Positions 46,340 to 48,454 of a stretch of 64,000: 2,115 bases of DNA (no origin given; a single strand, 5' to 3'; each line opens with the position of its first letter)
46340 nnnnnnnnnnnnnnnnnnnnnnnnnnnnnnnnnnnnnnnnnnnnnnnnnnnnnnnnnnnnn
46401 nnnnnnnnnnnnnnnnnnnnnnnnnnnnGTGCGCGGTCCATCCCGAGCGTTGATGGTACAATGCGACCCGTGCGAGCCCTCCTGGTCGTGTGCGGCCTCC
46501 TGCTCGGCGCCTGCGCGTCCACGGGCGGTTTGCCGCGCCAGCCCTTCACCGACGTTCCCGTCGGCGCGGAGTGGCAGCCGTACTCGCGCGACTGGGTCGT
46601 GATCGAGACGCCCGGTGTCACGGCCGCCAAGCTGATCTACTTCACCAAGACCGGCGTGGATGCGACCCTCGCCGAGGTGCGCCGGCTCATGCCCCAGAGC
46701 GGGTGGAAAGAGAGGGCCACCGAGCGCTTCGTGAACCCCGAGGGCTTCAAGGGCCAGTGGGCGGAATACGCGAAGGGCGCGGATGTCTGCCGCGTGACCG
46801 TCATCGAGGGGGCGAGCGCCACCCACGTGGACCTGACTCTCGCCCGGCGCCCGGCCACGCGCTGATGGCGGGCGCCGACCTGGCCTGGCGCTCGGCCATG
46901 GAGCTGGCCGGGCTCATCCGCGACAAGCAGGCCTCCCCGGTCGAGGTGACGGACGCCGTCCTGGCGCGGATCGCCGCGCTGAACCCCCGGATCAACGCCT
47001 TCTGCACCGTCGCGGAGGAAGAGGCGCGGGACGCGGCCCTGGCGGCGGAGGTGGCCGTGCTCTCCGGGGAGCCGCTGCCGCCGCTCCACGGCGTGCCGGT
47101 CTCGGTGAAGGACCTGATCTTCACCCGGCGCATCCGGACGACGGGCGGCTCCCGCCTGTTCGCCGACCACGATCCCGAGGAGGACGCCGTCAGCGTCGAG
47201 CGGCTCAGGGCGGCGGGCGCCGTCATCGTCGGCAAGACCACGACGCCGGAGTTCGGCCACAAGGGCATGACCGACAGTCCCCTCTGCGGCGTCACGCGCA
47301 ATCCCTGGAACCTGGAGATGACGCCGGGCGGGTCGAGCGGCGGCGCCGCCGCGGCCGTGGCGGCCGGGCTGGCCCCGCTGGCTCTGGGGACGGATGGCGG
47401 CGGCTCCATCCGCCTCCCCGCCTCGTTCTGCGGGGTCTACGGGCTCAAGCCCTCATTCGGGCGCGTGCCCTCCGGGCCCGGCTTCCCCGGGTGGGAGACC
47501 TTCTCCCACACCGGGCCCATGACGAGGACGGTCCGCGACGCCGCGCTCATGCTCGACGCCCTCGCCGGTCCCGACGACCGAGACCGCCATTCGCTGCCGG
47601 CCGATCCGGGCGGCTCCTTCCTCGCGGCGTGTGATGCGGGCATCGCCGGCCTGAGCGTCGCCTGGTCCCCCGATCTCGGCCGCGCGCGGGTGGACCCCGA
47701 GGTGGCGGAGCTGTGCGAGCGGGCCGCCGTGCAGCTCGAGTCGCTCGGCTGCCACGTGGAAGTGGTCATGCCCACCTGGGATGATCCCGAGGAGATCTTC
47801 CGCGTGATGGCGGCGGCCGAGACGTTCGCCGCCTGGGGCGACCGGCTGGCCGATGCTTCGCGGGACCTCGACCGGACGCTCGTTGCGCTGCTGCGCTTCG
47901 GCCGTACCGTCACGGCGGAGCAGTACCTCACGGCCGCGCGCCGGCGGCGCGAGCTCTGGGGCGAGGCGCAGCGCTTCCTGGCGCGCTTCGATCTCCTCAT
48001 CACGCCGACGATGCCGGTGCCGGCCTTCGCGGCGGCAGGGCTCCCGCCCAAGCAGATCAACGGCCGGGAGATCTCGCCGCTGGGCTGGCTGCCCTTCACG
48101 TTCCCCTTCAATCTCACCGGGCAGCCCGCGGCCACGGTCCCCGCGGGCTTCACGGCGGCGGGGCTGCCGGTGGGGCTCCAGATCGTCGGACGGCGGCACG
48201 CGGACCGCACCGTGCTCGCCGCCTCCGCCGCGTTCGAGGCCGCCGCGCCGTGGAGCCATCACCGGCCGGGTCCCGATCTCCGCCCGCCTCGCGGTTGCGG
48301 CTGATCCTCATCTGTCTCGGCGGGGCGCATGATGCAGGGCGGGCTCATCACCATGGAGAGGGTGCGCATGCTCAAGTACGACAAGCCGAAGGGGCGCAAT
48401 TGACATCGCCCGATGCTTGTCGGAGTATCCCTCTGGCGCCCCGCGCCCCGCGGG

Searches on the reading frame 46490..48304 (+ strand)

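Call 5: search_protein_families(library=pfam, proteins=[window:46490-48304:+])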
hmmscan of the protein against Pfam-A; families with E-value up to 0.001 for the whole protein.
window:46490-48304:+ (604 aa): 1 family
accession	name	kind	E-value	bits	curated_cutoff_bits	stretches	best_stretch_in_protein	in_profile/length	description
PF01425.27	Amidase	-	2.6e-114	383.2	27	1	152-576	1-445/445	Amidase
